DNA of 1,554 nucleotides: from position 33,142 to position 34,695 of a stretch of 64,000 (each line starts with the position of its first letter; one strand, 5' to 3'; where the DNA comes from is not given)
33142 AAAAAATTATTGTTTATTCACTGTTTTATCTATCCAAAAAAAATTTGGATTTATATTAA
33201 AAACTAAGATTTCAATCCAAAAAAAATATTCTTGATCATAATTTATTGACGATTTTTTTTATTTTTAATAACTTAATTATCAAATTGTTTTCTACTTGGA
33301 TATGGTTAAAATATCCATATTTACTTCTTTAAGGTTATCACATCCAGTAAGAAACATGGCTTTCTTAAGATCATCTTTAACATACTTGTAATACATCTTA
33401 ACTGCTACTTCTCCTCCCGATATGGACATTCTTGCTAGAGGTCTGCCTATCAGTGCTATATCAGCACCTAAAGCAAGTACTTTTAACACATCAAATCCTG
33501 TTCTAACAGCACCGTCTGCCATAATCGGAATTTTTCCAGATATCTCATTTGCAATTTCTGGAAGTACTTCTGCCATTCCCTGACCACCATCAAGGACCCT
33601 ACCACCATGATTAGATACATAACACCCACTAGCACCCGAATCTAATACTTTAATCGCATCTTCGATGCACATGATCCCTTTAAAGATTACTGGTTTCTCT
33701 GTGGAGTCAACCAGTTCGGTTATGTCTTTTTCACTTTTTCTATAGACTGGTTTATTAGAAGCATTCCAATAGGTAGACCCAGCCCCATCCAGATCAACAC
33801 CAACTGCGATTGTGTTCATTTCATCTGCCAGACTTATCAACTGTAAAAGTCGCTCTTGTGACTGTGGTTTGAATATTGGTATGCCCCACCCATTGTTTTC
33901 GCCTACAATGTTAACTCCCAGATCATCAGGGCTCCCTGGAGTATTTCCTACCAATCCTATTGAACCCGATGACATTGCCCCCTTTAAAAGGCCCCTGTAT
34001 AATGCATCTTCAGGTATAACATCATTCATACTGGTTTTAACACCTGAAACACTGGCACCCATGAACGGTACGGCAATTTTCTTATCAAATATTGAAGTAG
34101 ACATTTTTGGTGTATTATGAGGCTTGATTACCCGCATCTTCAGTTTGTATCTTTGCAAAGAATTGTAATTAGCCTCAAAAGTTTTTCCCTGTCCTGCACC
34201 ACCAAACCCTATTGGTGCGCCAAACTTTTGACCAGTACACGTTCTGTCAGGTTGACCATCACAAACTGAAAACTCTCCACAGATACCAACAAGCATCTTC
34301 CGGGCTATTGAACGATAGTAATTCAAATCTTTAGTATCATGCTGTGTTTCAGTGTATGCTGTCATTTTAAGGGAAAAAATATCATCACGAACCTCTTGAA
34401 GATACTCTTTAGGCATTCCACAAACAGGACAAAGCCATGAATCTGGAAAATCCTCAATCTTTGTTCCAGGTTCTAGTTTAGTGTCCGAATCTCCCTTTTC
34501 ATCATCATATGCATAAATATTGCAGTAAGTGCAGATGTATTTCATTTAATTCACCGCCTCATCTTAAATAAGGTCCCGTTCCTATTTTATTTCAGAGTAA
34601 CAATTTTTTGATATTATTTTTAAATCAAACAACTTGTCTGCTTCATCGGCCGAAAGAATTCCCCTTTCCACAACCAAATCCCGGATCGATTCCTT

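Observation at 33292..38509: Anchor-less sdhA-sdhB-aspA operon ending in a rubredoxin-FMN oxidase in a methanogen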

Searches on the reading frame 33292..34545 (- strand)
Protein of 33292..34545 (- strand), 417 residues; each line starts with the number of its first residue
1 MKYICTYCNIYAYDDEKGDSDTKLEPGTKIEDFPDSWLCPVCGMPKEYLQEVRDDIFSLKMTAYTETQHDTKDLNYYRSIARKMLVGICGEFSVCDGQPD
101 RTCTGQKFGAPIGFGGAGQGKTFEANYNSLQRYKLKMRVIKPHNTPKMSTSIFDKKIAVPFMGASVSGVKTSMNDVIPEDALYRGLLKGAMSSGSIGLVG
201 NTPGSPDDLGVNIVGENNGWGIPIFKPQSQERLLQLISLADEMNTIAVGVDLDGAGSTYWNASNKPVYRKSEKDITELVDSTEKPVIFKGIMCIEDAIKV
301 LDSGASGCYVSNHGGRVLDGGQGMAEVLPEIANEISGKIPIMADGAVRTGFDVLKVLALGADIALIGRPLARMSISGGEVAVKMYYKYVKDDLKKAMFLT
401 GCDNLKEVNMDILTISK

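Call 3: search_protein_families(library=pfam, proteins=[window:33292-34545:-])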
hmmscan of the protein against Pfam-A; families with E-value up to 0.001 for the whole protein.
window:33292-34545:- (417 aa): 4 families
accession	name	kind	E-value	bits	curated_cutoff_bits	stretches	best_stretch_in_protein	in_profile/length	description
PF01070.24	FMN_dh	-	1.1e-53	183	24.9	2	271-413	206-348/350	FMN-dependent dehydrogenase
PF00301.25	Rubredoxin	-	8.8e-15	54.9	23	1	2-47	1-45/47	Rubredoxin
PF00478.31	IMPDH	-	2.7e-07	30.4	25.6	1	337-383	206-252/345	IMP dehydrogenase / GMP reductase domain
PF01645.23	Glu_synthase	-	5.3e-05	23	20.4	1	332-368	269-305/369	Conserved region in glutamate synthase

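Call 4: search_protein_families(library=ncbifam, proteins=[window:33292-34545:-])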
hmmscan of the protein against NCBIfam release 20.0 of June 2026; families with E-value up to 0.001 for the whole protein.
window:33292-34545:- (417 aa): 9 families
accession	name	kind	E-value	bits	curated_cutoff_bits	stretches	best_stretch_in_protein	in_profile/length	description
NF008398.0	PRK11197.1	subfamily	4.9e-37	127.6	376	1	272-414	234-376/381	L-lactate dehydrogenase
TIGR02708.1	L_lactate_ox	equivalog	3.4e-33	115.1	645.5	1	255-409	200-354/367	L-lactate oxidase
NF033901.1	L_lactate_LldD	exception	1.1e-32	113.5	550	1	271-413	233-375/377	FMN-dependent L-lactate dehydrogenase LldD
TIGR03966.1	actino_HemFlav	equivalog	4.2e-26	91.5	470.85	1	273-414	237-378/385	pre-mycofactocin synthase MftD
NF045768.1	RubredRD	equivalog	1.2e-16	60.4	90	1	2-49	3-49/54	rubredoxin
TIGR02151.1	IPP_isom_2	equivalog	6.6e-14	51.6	281.3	1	320-410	242-331/338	type 2 isopentenyl-diphosphate Delta-isomerase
TIGR01304.1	IMP_DH_rel_2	equivalog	2.7e-07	30.2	342.1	1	273-377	175-293/365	GuaB3 family IMP dehydrogenase-related protein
NF003954.0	PRK05452.1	equivalog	6.4e-07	28.6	711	1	3-54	426-476/479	anaerobic nitric oxide reductase flavorubredoxin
TIGR01302.1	IMP_dehydrog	equivalog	0.00011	21.2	481.5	1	337-385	326-374/450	IMP dehydrogenase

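Call 6: find_encoding_contigs(protein=window:33292-34545:-, flank=10000, max_places=10)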
Protein window:33292-34545:- (417 aa): no gene with exactly this product is on record in the collection.

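Call 8: find_homologous_proteins(query=window:33292-34545:-)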
Query window:33292-34545:- (417 aa): 1796 proteins with E <= 0.001 among 8000 candidates; the best 120 are listed.
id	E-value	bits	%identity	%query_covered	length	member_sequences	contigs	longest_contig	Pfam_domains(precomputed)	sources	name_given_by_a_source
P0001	6.3e-269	910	95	100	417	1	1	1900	PF01070.25,PF00478.32,PF00301.26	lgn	-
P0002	1.7e-268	909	95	100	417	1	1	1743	PF01070.25,PF00478.32,PF00301.26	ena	-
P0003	3.7e-261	884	92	100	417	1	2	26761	PF01070.25,PF00478.32,PF00301.26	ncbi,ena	ncbi:MAG: alpha-hydroxy-acid oxidizing protein [Methanobacterium sp.]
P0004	5.7e-261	884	91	100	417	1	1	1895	PF01070.25,PF00478.32,PF00301.26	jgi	jgi:4-hydroxymandelate oxidase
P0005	6.4e-261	884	92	100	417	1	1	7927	PF01070.25,PF00478.32,PF00301.26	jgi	jgi:4-hydroxymandelate oxidase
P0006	9.2e-261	883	91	100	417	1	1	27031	PF01070.25,PF00478.32,PF00301.26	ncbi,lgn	ncbi:MAG: alpha-hydroxy-acid oxidizing protein [Methanobacterium sp.]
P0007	2.5e-260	882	92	100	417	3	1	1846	PF01070.25,PF00478.32,PF00301.26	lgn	-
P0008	2.6e-260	882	91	100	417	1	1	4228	PF01070.25,PF00478.32,PF00301.26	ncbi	ncbi:MAG TPA: alpha-hydroxy-acid oxidizing protein [Methanobacterium sp.]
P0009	3.8e-260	881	91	100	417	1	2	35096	PF01070.25,PF00478.32,PF00301.26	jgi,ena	jgi:isopentenyl diphosphate isomerase/L-lactate dehydrogenase-like FMN-dependent dehydrogenase/rubre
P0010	6.1e-256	867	89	100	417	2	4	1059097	PF01070.25,PF00478.32,PF00301.26,PF01645.24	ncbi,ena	-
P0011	8.8e-253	857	88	100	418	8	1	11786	PF01070.25,PF00478.32,PF00301.26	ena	-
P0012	2.0e-251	852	87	99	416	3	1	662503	PF01070.25,PF00478.32,PF00301.26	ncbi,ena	-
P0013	1.1e-250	850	88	100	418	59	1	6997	PF01070.25,PF00478.32,PF00301.26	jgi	jgi:4-hydroxymandelate oxidase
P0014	1.2e-249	846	87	99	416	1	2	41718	PF01070.25,PF00478.32,PF00301.26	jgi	jgi:4-hydroxymandelate oxidase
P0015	4.5e-246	835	87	99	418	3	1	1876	PF01070.25,PF00478.32,PF00301.26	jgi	-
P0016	4.9e-246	835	86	100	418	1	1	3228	PF01070.25,PF00478.32,PF00301.26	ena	-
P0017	6.8e-246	834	86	99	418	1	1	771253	PF01070.25,PF00478.32,PF00301.26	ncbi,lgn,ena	-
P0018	8.6e-245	830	86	99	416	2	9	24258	PF01070.25,PF00478.32,PF00301.26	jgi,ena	jgi:isopentenyl diphosphate isomerase/L-lactate dehydrogenase-like FMN-dependent dehydrogenase/rubre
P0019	1.0e-241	820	85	100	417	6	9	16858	PF01070.25,PF00478.32,PF00301.26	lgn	-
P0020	7.8e-241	817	90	94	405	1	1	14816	PF01070.25,PF00478.32,PF00301.26,PF01645.24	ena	-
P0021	2.4e-240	816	83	100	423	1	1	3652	PF01070.25,PF00478.32,PF00301.26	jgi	jgi:4-hydroxymandelate oxidase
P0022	2.8e-240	816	85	100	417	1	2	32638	PF01070.25,PF00478.32,PF00301.26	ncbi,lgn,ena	-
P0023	3.8e-240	815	84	100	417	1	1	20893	PF01070.25,PF00478.32,PF00301.26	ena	-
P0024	2.2e-239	813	83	100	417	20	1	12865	PF01070.25,PF00478.32,PF00301.26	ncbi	-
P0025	8.2e-239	811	84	100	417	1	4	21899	PF01070.25,PF00478.32,PF00301.26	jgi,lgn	jgi:4-hydroxymandelate oxidase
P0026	8.8e-239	811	84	100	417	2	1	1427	PF01070.25,PF00478.32,PF00301.26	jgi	jgi:isopentenyl diphosphate isomerase/L-lactate dehydrogenase-like FMN-dependent dehydrogenase/rubre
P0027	2.0e-238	809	84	100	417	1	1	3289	PF01070.25,PF00478.32,PF00301.26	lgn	-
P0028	2.1e-238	809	83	100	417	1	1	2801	PF01070.25,PF00478.32,PF00301.26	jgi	-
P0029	3.4e-238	809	84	100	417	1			PF01070.25,PF00478.32,PF00301.26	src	-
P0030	6.2e-238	808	82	100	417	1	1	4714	PF01070.25,PF00478.32,PF00301.26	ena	-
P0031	9.0e-238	807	83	100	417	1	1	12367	PF01070.25,PF00478.32,PF00301.26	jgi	-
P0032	2.4e-237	806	82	100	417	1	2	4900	PF01070.25,PF00478.32,PF00301.26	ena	-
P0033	7.9e-237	804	83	100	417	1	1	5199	PF01070.25,PF00478.32,PF00301.26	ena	-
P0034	8.6e-237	804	82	100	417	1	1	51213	PF01070.25,PF00478.32,PF00301.26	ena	-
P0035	2.1e-236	803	82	100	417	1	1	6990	PF01070.25,PF00478.32,PF00301.26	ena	-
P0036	7.5e-235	798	82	100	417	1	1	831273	PF01070.25,PF00478.32,PF00301.26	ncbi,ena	-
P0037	2.7e-230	783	81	100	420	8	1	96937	PF01070.25,PF00478.32,PF00301.26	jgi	-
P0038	5.3e-230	782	80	100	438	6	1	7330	PF01070.25,PF00478.32,PF00301.26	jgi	jgi:4-hydroxymandelate oxidase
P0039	4.9e-229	779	81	99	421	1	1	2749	PF01070.25,PF00478.32,PF00301.26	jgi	jgi:4-hydroxymandelate oxidase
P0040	4.9e-229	779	81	99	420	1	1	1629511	PF01070.25,PF00478.32,PF00301.26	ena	-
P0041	5.6e-229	778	81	99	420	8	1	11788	PF01070.25,PF00478.32,PF00301.26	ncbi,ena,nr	ncbi:MAG TPA: alpha-hydroxy-acid oxidizing protein [Methanobacterium sp.]|nr:alpha-hydroxy-acid oxid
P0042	8.4e-229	778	78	100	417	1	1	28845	PF01070.25,PF00478.32,PF00301.26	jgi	jgi:4-hydroxymandelate oxidase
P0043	1.4e-228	777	81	100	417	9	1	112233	PF01070.25,PF00478.32,PF00301.26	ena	-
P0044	7.0e-227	771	77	100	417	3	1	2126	PF01070.25,PF00478.32,PF00301.26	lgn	-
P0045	1.8e-225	767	76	100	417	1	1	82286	PF01070.25,PF00478.32,PF00301.26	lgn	-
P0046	5.2e-224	762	78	100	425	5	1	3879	PF01070.25,PF00478.32,PF00301.26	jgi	-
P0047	5.7e-224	762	77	99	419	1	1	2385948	PF01070.25,PF00478.32,PF00301.26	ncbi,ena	-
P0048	7.2e-222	755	75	100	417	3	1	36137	PF01070.25,PF00478.32,PF00301.26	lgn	-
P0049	6.3e-219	745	76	100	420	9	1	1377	PF01070.25,PF00478.32,PF00301.26,PF01645.24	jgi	-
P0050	6.5e-219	745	79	99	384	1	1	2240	PF01070.25,PF00301.26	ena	-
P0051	1.1e-217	741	81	94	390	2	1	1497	PF01070.25,PF00478.32,PF00301.26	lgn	-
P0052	1.2e-215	734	73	99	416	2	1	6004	PF01070.25,PF00478.32,PF00301.26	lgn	-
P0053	2.1e-215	734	74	100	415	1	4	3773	PF01070.25,PF00478.32,PF00301.26,PF03060.22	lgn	-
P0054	2.7e-215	733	74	99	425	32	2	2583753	PF01070.25,PF00478.32,PF00301.26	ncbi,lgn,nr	ncbi:alpha-hydroxy-acid oxidizing protein [Methanobacterium lacus]|nr:alpha-hydroxy-acid oxidizing p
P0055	4.7e-211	719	96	80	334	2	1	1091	PF01070.25,PF00478.32,PF01645.24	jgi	jgi:isopentenyl diphosphate isomerase/L-lactate dehydrogenase-like FMN-dependent dehydrogenase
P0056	2.4e-210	717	73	100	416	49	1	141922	PF01070.25,PF00301.26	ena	-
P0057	1.2e-206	705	72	99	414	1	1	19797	PF01070.25,PF00301.26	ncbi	-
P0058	3.0e-206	704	72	99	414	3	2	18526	PF01070.25,PF00301.26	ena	-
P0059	5.8e-206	703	72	100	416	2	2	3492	PF01070.25,PF00478.32,PF00301.26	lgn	-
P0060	1.3e-205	701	72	99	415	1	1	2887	PF01070.25,PF00301.26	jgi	jgi:4-hydroxymandelate oxidase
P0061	2.7e-205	700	73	99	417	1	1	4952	PF01070.25,PF00301.26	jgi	jgi:4-hydroxymandelate oxidase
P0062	5.4e-205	699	69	99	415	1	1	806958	PF01070.25,PF00478.32,PF00301.26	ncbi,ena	-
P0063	6.0e-205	699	73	100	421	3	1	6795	PF01070.25,PF00478.32,PF00301.26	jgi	-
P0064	7.4e-205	699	70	99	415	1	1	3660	PF01070.25,PF00478.32,PF00301.26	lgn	-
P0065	4.3e-204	696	70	99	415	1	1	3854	PF01070.25,PF00478.32,PF00301.26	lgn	-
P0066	4.3e-204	696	71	100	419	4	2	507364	PF01070.25,PF00478.32,PF00301.26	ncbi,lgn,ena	-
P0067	3.0e-203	694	71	99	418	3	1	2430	PF01070.25,PF00478.32,PF00301.26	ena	-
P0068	5.1e-203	693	70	99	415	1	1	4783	PF01070.25,PF00478.32,PF00301.26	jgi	-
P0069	3.8e-202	690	71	99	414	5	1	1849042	PF01070.25,PF00478.32,PF00301.26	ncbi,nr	ncbi:MAG: alpha-hydroxy-acid oxidizing protein [Methanobacterium paludis]|nr:alpha-hydroxy-acid oxid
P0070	4.3e-202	690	71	99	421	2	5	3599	PF01070.25,PF00301.26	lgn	-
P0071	8.5e-202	689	70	99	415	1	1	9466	PF01070.25,PF00478.32,PF00301.26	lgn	-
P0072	4.0e-201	687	70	99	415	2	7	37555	PF01070.25,PF00478.32,PF00301.26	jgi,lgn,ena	jgi:isopentenyl diphosphate isomerase/L-lactate dehydrogenase-like FMN-dependent dehydrogenase/rubre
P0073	4.0e-201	687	70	99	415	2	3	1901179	PF01070.25,PF00478.32,PF00301.26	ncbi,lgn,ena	-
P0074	2.2e-200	684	70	99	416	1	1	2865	PF01070.25,PF00301.26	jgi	jgi:4-hydroxymandelate oxidase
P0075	3.0e-200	684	69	99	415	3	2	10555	PF01070.25,PF00478.32,PF00301.26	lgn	-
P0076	2.1e-199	681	69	100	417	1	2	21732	PF01070.25,PF00478.32,PF00301.26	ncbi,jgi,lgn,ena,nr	ncbi:MAG TPA: alpha-hydroxy-acid oxidizing protein [Methanoculleus sp.]|nr:alpha-hydroxy-acid oxidiz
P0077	2.6e-198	677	70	99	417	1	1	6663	PF01070.25,PF00478.32,PF00301.26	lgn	-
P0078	4.3e-198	677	68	99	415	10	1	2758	PF01070.25,PF00478.32,PF00301.26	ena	-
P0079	6.9e-197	673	69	99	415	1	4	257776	PF01070.25,PF00478.32,PF00301.26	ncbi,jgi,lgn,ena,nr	ncbi:MAG: alpha-hydroxy-acid oxidizing enzyme [Methanobacteriales archaeon HGW-Methanobacteriales-1]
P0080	4.7e-196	670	69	99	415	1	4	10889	PF01070.25,PF00478.32,PF00301.26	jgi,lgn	jgi:rubredoxin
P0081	8.6e-196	669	71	100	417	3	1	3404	PF01070.25,PF00301.26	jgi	jgi:4-hydroxymandelate oxidase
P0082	1.6e-195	668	67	99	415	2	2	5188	PF01070.25,PF00478.32,PF00301.26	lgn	-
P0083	3.1e-195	667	69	99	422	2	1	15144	PF01070.25,PF00478.32,PF00301.26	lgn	-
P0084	3.8e-195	667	70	99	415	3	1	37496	PF01070.25,PF00478.32,PF00301.26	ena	-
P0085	3.9e-195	667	67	99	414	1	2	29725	PF01070.25,PF00478.32,PF00301.26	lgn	-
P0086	8.4e-195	666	68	99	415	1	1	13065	PF01070.25,PF00478.32,PF00301.26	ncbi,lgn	-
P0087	1.9e-194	665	68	99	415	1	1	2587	PF01070.25,PF00478.32,PF00301.26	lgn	-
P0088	9.5e-194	662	69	99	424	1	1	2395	PF01070.25,PF00478.32,PF00301.26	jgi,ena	-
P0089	7.2e-192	656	69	100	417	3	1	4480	PF01070.25,PF00301.26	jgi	jgi:4-hydroxymandelate oxidase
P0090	6.2e-187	640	68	97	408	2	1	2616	PF01070.25,PF00301.26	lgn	-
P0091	9.3e-186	636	66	99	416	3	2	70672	PF01070.25,PF00301.26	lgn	-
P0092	2.6e-183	628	66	99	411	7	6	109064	PF01070.25,PF00478.32,PF00301.26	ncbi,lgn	ncbi:MAG: alpha-hydroxy-acid oxidizing protein [Euryarchaeota archaeon]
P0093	6.6e-181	620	65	100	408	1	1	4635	PF01070.25,PF00478.32,PF00301.26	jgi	jgi:4-hydroxymandelate oxidase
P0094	1.2e-180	619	64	99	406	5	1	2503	PF01070.25,PF00478.32,PF00301.26,PF03060.22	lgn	-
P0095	1.6e-179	616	78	81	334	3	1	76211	PF01070.25,PF00301.26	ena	-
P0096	3.2e-179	615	67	99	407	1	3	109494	PF01070.25,PF00478.32,PF00301.26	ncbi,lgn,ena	-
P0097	1.3e-177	609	65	97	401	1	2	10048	PF01070.25,PF00478.32,PF00301.26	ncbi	-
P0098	1.8e-176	605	64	100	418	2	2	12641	PF01070.25,PF00301.26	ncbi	ncbi:MAG: alpha-hydroxy-acid oxidizing protein [Halobacteriota archaeon]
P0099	2.0e-176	605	64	99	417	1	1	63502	PF01070.25,PF00478.32,PF00301.26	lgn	-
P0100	4.1e-176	604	66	99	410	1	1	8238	PF01070.25,PF00478.32,PF00301.26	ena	-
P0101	1.0e-175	603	66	97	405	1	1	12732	PF01070.25,PF00478.32,PF00301.26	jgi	jgi:4-hydroxymandelate oxidase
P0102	1.8e-175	602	64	99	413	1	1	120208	PF01070.25,PF00478.32,PF00301.26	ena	-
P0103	1.1e-173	596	65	97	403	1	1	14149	PF01070.25,PF00478.32,PF00301.26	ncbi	-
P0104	1.2e-173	596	65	99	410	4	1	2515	PF01070.25,PF00478.32,PF00301.26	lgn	-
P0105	5.1e-173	594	62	99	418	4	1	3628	PF01070.25,PF00301.26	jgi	-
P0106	5.4e-173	594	79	80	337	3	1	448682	PF01070.25,PF00478.32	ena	-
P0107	6.4e-173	594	61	100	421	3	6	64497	PF01070.25,PF00301.26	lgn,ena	-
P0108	1.4e-172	593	63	99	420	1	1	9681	PF01070.25,PF00301.26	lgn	-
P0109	1.7e-172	592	63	100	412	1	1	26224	PF01070.25,PF00301.26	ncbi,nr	ncbi:MAG: alpha-hydroxy-acid oxidizing protein [Methanobacterium sp.]|nr:alpha-hydroxy-acid oxidizin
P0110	1.8e-171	589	61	99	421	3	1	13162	PF01070.25,PF00301.26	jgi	jgi:4-hydroxymandelate oxidase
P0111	2.4e-171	589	63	99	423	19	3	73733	PF01070.25,PF00301.26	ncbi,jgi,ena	ncbi:MAG: alpha-hydroxy-acid oxidizing protein [Methanobacterium sp.]|jgi:rubredoxin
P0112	1.4e-170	586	63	99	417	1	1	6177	PF01070.25,PF00301.26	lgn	-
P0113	1.8e-170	586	61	99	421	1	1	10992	PF01070.25,PF00478.32,PF00301.26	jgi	jgi:4-hydroxymandelate oxidase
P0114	1.9e-170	586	61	100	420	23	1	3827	PF01070.25,PF00478.32,PF00301.26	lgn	-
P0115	2.1e-170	585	63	97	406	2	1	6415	PF01070.25,PF00301.26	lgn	-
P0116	4.0e-170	585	60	99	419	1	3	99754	PF01070.25,PF00301.26,PF01645.24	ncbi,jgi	ncbi:MAG: alpha-hydroxy-acid oxidizing protein [Candidatus Thorarchaeota archaeon]|jgi:isopentenyl d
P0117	6.3e-170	584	64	97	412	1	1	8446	PF01070.25,PF00301.26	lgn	-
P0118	1.9e-169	582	60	99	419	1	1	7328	PF01070.25,PF00301.26,PF01645.24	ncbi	ncbi:MAG: alpha-hydroxy-acid oxidizing protein [Candidatus Thorarchaeota archaeon]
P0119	1.1e-168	580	62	99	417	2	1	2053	PF01070.25,PF00301.26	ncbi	-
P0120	1.5e-168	579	72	85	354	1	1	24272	PF01070.25,PF00478.32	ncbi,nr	ncbi:hypothetical protein A9507_06460 [Methanobacterium sp. A39]|nr:hypothetical protein A9507_06460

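Call 9: find_encoding_contigs(protein=P0010, flank=10000, max_places=2)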
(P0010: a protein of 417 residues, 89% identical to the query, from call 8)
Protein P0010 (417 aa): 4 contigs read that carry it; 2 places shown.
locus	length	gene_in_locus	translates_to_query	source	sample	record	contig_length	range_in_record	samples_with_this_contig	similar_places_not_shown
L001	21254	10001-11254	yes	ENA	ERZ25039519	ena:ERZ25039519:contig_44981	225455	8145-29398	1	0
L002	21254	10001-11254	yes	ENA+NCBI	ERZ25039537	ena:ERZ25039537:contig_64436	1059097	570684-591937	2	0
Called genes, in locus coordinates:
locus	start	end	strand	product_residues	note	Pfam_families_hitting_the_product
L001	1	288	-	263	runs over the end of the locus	PF01047:MarR (weak), PF12802:MarR_2, PF13412:HTH_24, PF25211:DUF7839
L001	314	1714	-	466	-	PF01368:DHH (weak), PF21763:DHH_CID, PF02272:DHHA1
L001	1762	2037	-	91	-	PF01922:SRP19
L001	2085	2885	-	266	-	PF02602:HEM4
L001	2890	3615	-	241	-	PF00590:TP_methylase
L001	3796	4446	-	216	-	PF07685:GATase_3 (weak), PF13507:GATase_5, PF00117:GATase, PF01965:DJ-1_PfpI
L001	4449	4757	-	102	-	PF02700:PurS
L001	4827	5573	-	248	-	PF01259:SAICAR_synt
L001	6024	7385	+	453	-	PF00890:FAD_binding_2, PF01266:DAO (faint), PF03486:HI0933_like (faint)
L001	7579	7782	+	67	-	PF02910:Succ_DH_flav_C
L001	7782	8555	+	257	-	PF13085:Fer2_3, PF13183:Fer4_8, PF13237:Fer4_10 (weak)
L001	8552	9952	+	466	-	PF00206:Lyase_1, PF10415:FumaraseC_C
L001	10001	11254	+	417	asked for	PF00301:Rubredoxin, PF01070:FMN_dh, PF01645:Glu_synthase (faint), PF01070:FMN_dh, PF00478:IMPDH (weak)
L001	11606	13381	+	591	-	PF13522:GATase_6, PF13537:GATase_7, PF01380:SIS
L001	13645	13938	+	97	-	-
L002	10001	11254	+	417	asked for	PF00301:Rubredoxin, PF01070:FMN_dh, PF01645:Glu_synthase (faint), PF01070:FMN_dh, PF00478:IMPDH (weak)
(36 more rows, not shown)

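Call 10: find_encoding_contigs(protein=P0054, flank=10000, max_places=2)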
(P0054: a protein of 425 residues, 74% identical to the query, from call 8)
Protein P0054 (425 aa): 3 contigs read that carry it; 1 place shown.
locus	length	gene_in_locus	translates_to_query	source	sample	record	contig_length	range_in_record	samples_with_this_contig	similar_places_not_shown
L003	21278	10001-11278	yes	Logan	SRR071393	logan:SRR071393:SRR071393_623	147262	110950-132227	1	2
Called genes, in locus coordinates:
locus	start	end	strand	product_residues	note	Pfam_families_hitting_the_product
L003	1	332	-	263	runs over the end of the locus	PF01047:MarR (weak), PF12802:MarR_2, PF13412:HTH_24, PF13545:HTH_Crp_2 (faint), PF25211:DUF7839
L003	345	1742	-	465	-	PF01368:DHH (weak), PF21763:DHH_CID, PF02272:DHHA1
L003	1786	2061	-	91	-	PF01922:SRP19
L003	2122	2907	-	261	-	PF02602:HEM4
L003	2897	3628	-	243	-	PF00590:TP_methylase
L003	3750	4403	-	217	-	PF07685:GATase_3 (weak), PF13507:GATase_5, PF00117:GATase, PF01965:DJ-1_PfpI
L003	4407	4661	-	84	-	PF02700:PurS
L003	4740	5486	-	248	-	PF01259:SAICAR_synt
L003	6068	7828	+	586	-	PF07992:Pyr_redox_2 (faint), PF00890:FAD_binding_2, PF01266:DAO (weak), PF03486:HI0933_like (faint), PF02910:Succ_DH_flav_C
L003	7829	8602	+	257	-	PF13085:Fer2_3, PF13183:Fer4_8, PF13237:Fer4_10 (weak)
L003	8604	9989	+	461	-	PF00206:Lyase_1, PF10415:FumaraseC_C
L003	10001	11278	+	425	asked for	PF00301:Rubredoxin, PF01070:FMN_dh, PF00478:IMPDH (weak)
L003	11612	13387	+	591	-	PF13522:GATase_6, PF13537:GATase_7, PF01380:SIS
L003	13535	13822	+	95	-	-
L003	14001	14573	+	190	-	PF01381:HTH_3, PF12844:HTH_19 (weak), PF13443:HTH_26, PF07883:Cupin_2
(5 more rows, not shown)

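Call 11: find_encoding_contigs(protein=P0076, flank=10000, max_places=2)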
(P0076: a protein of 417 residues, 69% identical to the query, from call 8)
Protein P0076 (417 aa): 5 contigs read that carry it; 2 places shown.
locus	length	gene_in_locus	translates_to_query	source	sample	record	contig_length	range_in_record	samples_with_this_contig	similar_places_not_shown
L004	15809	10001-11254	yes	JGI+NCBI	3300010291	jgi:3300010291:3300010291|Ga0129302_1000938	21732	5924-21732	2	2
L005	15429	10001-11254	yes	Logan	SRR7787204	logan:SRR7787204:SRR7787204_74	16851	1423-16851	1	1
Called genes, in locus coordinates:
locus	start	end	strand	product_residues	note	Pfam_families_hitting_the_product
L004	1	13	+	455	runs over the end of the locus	PF02661:Fic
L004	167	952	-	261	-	PF02525:Flavodoxin_2, PF03358:FMN_red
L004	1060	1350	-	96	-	-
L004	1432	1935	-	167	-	-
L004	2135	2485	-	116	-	-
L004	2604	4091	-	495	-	PF00301:Rubredoxin, PF01645:Glu_synthase, PF00478:IMPDH (weak), PF01070:FMN_dh (weak)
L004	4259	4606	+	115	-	-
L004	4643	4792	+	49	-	-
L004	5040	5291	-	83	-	PF10017:Methyltransf_33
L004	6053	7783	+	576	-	PF00890:FAD_binding_2, PF01266:DAO, PF07992:Pyr_redox_2 (faint), PF02910:Succ_DH_flav_C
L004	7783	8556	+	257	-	PF13085:Fer2_3, PF13183:Fer4_8, PF13237:Fer4_10 (weak)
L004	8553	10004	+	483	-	PF00206:Lyase_1, PF10415:FumaraseC_C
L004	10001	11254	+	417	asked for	PF00301:Rubredoxin, PF01070:FMN_dh, PF00478:IMPDH (weak)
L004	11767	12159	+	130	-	-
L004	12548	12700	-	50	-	-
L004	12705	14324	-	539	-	PF00301:Rubredoxin, PF21349:RUBY_RBDX (faint), PF02776:TPP_enzyme_N, PF00205:TPP_enzyme_M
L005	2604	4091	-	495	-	PF00301:Rubredoxin, PF01645:Glu_synthase, PF00478:IMPDH (weak), PF01070:FMN_dh (weak)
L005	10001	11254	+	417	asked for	PF00301:Rubredoxin, PF01070:FMN_dh, PF00478:IMPDH (weak)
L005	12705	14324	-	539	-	PF00301:Rubredoxin, PF21349:RUBY_RBDX (faint), PF02776:TPP_enzyme_N, PF00205:TPP_enzyme_M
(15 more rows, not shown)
